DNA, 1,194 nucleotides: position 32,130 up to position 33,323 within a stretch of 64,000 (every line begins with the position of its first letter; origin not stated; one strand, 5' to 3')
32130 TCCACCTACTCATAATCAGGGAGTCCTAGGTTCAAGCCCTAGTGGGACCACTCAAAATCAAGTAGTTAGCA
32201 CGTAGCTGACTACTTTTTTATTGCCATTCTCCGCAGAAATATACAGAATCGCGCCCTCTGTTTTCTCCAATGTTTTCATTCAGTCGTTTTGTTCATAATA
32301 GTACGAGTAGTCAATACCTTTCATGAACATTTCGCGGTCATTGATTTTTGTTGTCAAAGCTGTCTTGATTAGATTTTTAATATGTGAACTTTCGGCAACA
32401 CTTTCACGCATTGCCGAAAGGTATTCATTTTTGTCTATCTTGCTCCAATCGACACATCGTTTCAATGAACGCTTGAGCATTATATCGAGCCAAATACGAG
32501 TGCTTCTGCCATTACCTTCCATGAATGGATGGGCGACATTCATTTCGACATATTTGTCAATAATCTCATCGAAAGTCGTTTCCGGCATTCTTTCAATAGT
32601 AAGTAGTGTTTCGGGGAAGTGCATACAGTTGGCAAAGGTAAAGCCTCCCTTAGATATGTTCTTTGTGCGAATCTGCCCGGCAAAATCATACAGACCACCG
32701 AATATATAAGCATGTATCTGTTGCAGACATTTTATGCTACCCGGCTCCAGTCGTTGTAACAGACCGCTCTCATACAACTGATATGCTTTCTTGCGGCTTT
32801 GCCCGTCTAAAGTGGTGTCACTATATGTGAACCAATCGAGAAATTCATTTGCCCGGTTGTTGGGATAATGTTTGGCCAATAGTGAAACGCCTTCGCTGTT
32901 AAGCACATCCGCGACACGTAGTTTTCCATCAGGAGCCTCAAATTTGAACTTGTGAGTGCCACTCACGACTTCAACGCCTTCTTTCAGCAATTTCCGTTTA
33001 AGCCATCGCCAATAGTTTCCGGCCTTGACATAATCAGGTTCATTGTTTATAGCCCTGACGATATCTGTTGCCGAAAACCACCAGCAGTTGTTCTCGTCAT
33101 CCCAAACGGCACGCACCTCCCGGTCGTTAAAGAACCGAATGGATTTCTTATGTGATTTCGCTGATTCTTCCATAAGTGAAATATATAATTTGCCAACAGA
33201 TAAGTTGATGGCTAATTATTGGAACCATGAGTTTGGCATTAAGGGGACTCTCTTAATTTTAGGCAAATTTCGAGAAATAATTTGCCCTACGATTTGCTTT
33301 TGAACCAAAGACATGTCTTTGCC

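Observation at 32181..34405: AT-rich 2.2-kb islet between attR and a degenerate third tRNA 3' end, carrying an HTH / DUF2971 / BroN-Fic operon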

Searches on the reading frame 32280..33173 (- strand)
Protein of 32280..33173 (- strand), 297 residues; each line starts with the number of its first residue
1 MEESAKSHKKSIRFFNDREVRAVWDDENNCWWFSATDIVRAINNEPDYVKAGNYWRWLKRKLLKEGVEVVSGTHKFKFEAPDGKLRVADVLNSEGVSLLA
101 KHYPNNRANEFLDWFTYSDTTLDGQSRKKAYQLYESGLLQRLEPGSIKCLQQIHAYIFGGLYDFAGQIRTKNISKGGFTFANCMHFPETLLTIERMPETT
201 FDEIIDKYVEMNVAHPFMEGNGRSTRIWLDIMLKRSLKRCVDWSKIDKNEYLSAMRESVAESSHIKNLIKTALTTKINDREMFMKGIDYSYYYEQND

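Call 8: search_protein_families(library=pfam, proteins=[window:32280-33173:-], max_evalue=0.01)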
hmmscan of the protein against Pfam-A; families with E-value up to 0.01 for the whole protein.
window:32280-33173:- (297 aa): 2 families
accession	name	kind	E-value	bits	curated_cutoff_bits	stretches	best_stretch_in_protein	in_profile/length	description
PF02661.23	Fic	-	3.9e-12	47.3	24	1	149-233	6-93/93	Fic/DOC family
PF02498.22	Bro-N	-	5.6e-06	27.3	25.6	1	19-116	1-91/96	BRO family, N-terminal domain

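Call 9: search_protein_families(library=padloc, proteins=[window:32280-33173:-], max_evalue=0.01)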
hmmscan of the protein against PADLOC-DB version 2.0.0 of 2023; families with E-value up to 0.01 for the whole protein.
window:32280-33173:- (297 aa): 10 families
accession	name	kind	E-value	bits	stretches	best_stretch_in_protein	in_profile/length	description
PDLC04841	PDC-S04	-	3.6e-168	556.6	1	8-297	3-292/292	-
PDLC04842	PDC-S04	-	3.3e-85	282.9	1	119-295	16-192/202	-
PDLC04838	PDC-S04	-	8.1e-31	105.4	1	142-276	60-205/209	-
PDLC04839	PDC-S04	-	1.4e-29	101.2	1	130-274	42-203/205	-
PDLC04920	PDC-S13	-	6.5e-22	76.2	1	9-115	4-107/286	-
PDLC04840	PDC-S04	-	1.8e-07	29.1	1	194-283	135-222/227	-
PDLC04836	PDC-S04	-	6.5e-07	26.8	1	192-272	146-226/244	-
PDLC04837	PDC-S04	-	4.4e-06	24.2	1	196-270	146-218/234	-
PDLC05078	PDC-S72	-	0.00027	18.1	1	152-176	107-131/377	-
PDLC03963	SoFic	-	0.0019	15.6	1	144-234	113-213/361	-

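Call 10: search_protein_families(library=ncbifam, proteins=[window:32280-33173:-], max_evalue=0.01)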
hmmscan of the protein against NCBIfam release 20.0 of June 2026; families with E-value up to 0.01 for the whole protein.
window:32280-33173:- (297 aa): 4 families
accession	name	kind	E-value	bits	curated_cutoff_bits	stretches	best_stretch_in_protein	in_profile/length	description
NF046029.1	ProtAdlyltaseNmFic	equivalog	2.3e-80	268.5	230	1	122-295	4-177/177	protein adenylyltransferase Fic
NF045983.1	ProtAdnltaseVbhT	equivalog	6.4e-13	48.6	800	1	148-281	57-201/419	type II toxin-antitoxin system protein adenylyltransferase VbhT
NF007672.0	PRK10347.1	equivalog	7.1e-10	38.9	181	1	149-260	58-179/200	putative adenosine monophosphate-protein transferase Fic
TIGR02613.1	mob_myst_B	hypoth_equivalog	1.1e-07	32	124.4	1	148-249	52-157/186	mobile mystery protein B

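Call 13: search_solved_structures(query=window:32280-33173:-, show_alignments=2)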
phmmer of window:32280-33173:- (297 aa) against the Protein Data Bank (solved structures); distinct sequences matched with E-value up to 0.001: 19.
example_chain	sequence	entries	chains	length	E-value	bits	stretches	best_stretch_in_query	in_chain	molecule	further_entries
5ckl_A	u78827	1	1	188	4.2e-64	220.1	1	121-294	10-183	Adenosine monophosphate-protein transferase NmFic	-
3s6a_A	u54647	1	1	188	4.2e-64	220.1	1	121-294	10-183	Cell filamentation protein Fic-related protein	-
2g03_A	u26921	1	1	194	4.7e-64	220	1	121-294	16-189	hypothetical protein NMA0004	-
5cmt_A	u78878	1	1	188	1.5e-63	218.3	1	121-294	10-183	Adenosine monophosphate-protein transferase NmFic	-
3zlm_A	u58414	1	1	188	2.1e-63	217.9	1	121-293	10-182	ADENOSINE MONOPHOSPHATE-PROTEIN TRANSFERASE NMFIC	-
5cgl_A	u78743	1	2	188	2.1e-63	217.8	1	121-294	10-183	Adenosine monophosphate-protein transferase NmFic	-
3sn9_A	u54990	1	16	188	4.5e-63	216.7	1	121-294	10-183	Cell filamentation protein Fic-related protein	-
5nv5_A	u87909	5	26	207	2.6e-61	211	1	125-294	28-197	Fic family protein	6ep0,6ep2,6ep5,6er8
2f6s_A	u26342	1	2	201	3.9e-60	207.1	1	115-294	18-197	cell filamentation protein, putative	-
5nwf_A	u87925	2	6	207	6.4e-60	206.4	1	125-294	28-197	Fic family protein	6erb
3se5_A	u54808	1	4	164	3.8e-56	194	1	121-274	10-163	Cell filamentation protein Fic-related protein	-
8idv_B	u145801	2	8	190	1.4e-48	169.2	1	127-294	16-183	Cell filamentation protein Fic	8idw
8wt0_A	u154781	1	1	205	4.6e-10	42.7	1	143-254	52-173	Cell filamentation protein Fic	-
3zc7_A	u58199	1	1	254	1.9e-09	40.7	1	147-287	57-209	ADENOSINE MONOPHOSPHATE-PROTEIN TRANSFERASE VBHT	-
3shg_A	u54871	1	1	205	3.8e-09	39.7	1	147-274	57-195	VbhT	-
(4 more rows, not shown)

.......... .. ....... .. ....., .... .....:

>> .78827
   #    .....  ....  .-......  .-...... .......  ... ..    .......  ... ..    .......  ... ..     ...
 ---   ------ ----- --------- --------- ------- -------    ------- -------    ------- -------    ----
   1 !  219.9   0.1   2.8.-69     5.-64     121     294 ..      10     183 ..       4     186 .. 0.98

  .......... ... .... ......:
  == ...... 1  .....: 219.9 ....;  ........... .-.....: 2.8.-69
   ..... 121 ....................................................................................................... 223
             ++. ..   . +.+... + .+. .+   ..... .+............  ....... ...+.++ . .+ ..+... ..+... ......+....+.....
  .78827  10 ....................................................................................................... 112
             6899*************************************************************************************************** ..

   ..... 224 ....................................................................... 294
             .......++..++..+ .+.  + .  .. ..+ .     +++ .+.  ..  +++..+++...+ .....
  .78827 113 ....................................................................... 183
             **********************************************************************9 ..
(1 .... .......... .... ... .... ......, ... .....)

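Call 21: find_encoding_contigs(protein=window:32280-33173:-, flank=10000, max_places=10)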
Protein window:32280-33173:- (297 aa): 14 contigs read that carry it; 10 places shown.
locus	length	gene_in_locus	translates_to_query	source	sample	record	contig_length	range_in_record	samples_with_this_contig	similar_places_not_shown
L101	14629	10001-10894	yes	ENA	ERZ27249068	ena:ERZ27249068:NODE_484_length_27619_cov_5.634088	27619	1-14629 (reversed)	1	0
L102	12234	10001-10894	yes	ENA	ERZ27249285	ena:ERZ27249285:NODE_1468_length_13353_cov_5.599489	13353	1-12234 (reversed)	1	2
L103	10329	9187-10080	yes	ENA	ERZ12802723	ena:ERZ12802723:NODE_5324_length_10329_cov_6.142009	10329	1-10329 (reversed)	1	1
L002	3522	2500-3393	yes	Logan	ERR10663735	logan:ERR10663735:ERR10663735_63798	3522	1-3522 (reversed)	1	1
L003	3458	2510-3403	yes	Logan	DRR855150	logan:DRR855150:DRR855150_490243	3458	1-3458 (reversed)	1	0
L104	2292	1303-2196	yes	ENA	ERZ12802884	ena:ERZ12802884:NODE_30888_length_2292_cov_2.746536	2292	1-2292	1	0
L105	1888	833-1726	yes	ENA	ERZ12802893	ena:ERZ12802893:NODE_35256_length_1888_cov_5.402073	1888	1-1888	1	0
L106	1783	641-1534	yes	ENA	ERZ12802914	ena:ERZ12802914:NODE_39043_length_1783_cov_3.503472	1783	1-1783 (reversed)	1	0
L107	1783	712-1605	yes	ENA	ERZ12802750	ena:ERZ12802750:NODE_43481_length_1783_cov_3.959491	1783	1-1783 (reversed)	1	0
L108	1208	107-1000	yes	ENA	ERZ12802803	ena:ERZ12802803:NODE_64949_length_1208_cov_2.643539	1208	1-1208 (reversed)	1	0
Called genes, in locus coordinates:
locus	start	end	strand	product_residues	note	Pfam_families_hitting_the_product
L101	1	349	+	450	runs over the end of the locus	PF02368:Big_2 (weak)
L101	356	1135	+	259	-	PF02265:S1-P1_nuclease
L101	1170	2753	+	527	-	PF16371:MetallophosN, PF00149:Metallophos, PF16370:MetallophosC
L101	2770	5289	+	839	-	-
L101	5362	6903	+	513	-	PF07638:Sigma70_ECF (faint), PF04542:Sigma70_r2 (weak), PF08281:Sigma70_r4_2, PF13568:OMP_b-brl_2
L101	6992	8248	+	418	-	PF08757:CotH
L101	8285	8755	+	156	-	-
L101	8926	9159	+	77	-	PF01381:HTH_3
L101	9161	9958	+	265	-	-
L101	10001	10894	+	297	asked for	PF02498:Bro-N (weak), PF02661:Fic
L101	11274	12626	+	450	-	PF13102:Phage_int_SAM_5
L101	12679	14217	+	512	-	-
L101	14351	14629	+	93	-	?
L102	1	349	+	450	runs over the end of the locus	PF02368:Big_2 (weak)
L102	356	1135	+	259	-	PF02265:S1-P1_nuclease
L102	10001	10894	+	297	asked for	PF02498:Bro-N (weak), PF02661:Fic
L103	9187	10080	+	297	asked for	PF02498:Bro-N (weak), PF02661:Fic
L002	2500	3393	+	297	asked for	PF02498:Bro-N (weak), PF02661:Fic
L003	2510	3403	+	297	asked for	PF02498:Bro-N (weak), PF02661:Fic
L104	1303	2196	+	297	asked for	PF02498:Bro-N (weak), PF02661:Fic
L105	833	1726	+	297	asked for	PF02498:Bro-N (weak), PF02661:Fic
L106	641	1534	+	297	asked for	PF02498:Bro-N (weak), PF02661:Fic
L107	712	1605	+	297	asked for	PF02498:Bro-N (weak), PF02661:Fic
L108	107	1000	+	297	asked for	PF02498:Bro-N (weak), PF02661:Fic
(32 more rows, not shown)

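Call 23: find_homologous_proteins(query=window:32280-33173:-, max_evalue=1e-10)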
Query window:32280-33173:- (297 aa): 8000 proteins with E <= 1e-10 among 8000 candidates; the best 120 are listed.
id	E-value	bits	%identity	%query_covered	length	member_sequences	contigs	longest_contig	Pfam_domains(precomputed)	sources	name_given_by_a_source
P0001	1.7e-191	653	94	100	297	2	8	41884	PF02661.24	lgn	-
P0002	2.2e-191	653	94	100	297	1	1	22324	PF02661.24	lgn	-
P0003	2.2e-181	620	87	100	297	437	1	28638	PF02661.24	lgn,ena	-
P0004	5.1e-181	619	87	100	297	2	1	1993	PF02661.24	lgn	-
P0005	4.7e-180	616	87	100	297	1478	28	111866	PF02498.23,PF02661.24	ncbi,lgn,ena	-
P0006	5.8e-180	615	87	100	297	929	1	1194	PF02661.24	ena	-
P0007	1.2e-179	614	87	100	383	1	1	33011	PF02661.24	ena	-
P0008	2.3e-177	607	87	100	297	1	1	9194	PF02661.24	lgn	-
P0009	3.4e-177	606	86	100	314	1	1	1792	PF02661.24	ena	-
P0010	7.2e-176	602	86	100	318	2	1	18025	PF02661.24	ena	-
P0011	1.5e-175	601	84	100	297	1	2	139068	PF02661.24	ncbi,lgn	-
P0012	2.6e-175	600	86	100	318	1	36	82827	PF02661.24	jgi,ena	-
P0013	9.5e-175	598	86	98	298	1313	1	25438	PF02498.23,PF02661.24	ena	-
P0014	1.2e-174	598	84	100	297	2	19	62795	PF02661.24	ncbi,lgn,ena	-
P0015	1.4e-174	598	85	100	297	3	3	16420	PF02661.24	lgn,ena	-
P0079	1.2e-168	578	84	97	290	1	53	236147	PF02498.23,PF02661.24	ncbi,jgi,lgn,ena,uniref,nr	ncbi:protein adenylyltransferase Fic [Duncaniella muris]|uniref:protein adenylyltransferase Fic n=1 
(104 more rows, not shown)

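Call 24: find_encoding_contigs(protein=P0001, flank=10000, max_places=5)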
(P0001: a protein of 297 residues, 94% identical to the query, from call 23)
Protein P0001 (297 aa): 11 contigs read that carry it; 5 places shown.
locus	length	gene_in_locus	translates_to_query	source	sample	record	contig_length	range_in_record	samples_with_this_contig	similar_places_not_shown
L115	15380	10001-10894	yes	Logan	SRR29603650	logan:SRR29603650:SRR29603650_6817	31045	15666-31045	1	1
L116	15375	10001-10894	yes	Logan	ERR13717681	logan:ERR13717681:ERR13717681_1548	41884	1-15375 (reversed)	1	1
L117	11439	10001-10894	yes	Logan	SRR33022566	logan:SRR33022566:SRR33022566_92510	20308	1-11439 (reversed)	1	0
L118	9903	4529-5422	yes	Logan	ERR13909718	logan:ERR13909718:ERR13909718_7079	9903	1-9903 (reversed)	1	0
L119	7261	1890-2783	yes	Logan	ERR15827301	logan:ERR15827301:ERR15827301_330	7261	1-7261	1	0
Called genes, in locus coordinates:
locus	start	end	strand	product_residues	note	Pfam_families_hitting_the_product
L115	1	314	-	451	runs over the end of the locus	PF01554:MatE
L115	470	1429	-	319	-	PF13201:PCMD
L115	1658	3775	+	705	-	PF00128:Alpha-amylase, PF13290:CHB_HEX_C_1, PF16738:CBM26, PF18962:Por_Secre_tail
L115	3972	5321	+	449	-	PF13173:AAA_14, PF13635:DUF4143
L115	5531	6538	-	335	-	PF03235:GmrSD_N, PF01844:HNH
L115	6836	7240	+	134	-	-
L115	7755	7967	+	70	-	PF07022:Phage_CI_repr (weak), PF13443:HTH_26, PF01381:HTH_3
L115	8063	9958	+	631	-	PF02463:SMC_N (weak), PF13175:AAA_15 (faint), PF00005:ABC_tran, PF13304:AAA_21 (weak), PF14491:DUF4435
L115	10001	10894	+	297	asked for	PF02661:Fic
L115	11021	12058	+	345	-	-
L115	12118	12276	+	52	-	-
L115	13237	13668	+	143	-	-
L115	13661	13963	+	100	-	PF12728:HTH_17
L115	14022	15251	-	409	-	PF17293:Arm-DNA-bind_5, PF13102:Phage_int_SAM_5, PF00589:Phage_integrase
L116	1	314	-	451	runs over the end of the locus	PF01554:MatE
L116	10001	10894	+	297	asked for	PF02661:Fic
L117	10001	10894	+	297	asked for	PF02661:Fic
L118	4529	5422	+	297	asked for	PF02661:Fic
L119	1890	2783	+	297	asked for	PF02661:Fic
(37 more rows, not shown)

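Call 25: find_encoding_contigs(protein=P0005, flank=10000, max_places=8)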
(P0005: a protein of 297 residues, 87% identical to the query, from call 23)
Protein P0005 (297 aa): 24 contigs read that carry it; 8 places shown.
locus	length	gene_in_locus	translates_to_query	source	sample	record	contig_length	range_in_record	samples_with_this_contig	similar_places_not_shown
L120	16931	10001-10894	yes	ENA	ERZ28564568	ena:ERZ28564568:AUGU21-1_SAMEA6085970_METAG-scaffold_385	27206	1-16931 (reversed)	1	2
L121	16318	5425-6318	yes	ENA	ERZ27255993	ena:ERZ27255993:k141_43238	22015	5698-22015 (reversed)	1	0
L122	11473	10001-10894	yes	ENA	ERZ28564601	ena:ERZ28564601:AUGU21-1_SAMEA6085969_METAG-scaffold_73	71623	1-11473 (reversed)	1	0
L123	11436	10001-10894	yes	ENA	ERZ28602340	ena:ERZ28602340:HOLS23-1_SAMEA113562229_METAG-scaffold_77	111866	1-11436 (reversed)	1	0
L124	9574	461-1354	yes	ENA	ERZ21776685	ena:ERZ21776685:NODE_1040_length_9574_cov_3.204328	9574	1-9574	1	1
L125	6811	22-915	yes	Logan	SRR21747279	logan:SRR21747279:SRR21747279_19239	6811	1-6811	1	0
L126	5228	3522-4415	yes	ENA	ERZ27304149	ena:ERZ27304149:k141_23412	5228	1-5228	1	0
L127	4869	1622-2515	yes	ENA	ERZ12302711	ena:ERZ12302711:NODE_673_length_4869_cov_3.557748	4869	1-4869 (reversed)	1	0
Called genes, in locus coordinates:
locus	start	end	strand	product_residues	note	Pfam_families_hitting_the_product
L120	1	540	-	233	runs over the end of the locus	PF02463:SMC_N (faint), PF00005:ABC_tran, PF13304:AAA_21 (faint)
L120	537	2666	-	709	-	PF00999:Na_H_Exchanger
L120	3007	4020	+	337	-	PF01118:Semialdhyde_dh, PF02774:Semialdhyde_dhC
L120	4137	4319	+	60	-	-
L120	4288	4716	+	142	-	PF14848:HU-DNA_bdg (weak), PF18291:HU-HIG, PF00216:Bac_DNA_binding (weak)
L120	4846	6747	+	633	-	PF00012:HSP70, PF14450:FtsA (faint), PF06723:MreB_Mbl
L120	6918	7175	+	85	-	PF13443:HTH_26 (weak), PF01381:HTH_3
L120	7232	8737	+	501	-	PF12161:HsdM_N, PF02384:N6_Mtase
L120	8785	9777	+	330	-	PF13495:Phage_int_SAM_4, PF00589:Phage_integrase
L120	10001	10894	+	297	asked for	PF02498:Bro-N (weak), PF02661:Fic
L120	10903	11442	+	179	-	PF01420:Methylase_S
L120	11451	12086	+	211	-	PF14355:Abi_C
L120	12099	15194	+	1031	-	PF04313:HSDR_N, PF04851:ResIII, PF18766:SWI2_SNF2, PF00270:DEAD (weak), PF22679:T1R_D3-like, PF11867:T1RH-like_C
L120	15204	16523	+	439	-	PF04607:RelA_SpoT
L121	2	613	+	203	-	?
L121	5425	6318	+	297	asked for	PF02498:Bro-N (weak), PF02661:Fic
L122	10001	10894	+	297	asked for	PF02498:Bro-N (weak), PF02661:Fic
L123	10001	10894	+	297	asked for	PF02498:Bro-N (weak), PF02661:Fic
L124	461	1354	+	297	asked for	PF02498:Bro-N (weak), PF02661:Fic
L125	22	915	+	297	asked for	PF02498:Bro-N (weak), PF02661:Fic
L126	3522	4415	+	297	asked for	PF02498:Bro-N (weak), PF02661:Fic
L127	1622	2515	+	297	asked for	PF02498:Bro-N (weak), PF02661:Fic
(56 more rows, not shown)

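Call 42: find_related_loci(query=window:32280-33173:-, collection=viral_contigs, flank=10000)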
Query window:32280-33173:- (297 aa) in viral_contigs; peptide patterns used: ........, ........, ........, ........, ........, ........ (x = any residue, [..] = any of these).
3 stretches matched a pattern, but none encodes a relative of the query by tblastn (E <= 1e-3).

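Call 51: find_encoding_contigs(protein=P0079, flank=8000, max_places=6)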
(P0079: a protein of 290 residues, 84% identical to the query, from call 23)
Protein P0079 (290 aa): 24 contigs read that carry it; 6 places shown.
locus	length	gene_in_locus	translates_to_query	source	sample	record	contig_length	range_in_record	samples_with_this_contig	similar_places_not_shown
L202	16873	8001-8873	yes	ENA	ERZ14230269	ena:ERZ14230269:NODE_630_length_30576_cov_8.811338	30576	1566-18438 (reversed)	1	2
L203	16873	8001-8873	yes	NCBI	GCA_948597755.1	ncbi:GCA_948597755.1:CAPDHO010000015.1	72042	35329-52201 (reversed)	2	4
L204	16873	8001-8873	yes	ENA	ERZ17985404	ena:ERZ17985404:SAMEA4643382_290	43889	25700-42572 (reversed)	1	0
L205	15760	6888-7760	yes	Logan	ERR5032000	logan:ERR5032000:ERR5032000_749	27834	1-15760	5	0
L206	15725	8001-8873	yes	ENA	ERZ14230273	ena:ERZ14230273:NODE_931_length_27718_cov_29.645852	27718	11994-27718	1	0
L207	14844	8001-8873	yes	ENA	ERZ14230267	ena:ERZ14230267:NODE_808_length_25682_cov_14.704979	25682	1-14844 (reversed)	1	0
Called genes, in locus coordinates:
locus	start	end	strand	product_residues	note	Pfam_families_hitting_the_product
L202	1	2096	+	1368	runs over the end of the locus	PF07669:Eco57I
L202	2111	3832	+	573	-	PF02463:SMC_N (faint), PF13175:AAA_15, PF13476:AAA_23 (weak), PF13555:AAA_29 (weak), PF13304:AAA_21, PF13175:AAA_15 (weak), PF20469:OLD-like_TOPRIM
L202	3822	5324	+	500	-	PF01443:Viral_helicase1 (faint), PF00580:UvrD-helicase (weak), PF13538:UvrD_C_2 (faint), PF13361:UvrD_C (weak)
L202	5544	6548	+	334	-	PF13310:Virulence_RhuM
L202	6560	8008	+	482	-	-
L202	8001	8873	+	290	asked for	PF02498:Bro-N (faint), PF02661:Fic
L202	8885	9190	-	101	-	-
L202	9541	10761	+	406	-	PF13102:Phage_int_SAM_5, PF00589:Phage_integrase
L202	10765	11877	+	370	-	-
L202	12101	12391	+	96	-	PF12728:HTH_17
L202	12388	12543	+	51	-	-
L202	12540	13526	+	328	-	PF13481:AAA_25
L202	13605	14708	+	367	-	PF21957:Zn_ribbon_16, PF19898:DUF6371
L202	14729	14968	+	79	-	-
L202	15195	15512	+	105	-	-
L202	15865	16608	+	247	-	-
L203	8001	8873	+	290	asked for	PF02498:Bro-N (faint), PF02661:Fic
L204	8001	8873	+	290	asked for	PF02498:Bro-N (faint), PF02661:Fic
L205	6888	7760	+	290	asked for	PF02498:Bro-N (faint), PF02661:Fic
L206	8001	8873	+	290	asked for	PF02498:Bro-N (faint), PF02661:Fic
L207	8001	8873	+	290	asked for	PF02498:Bro-N (faint), PF02661:Fic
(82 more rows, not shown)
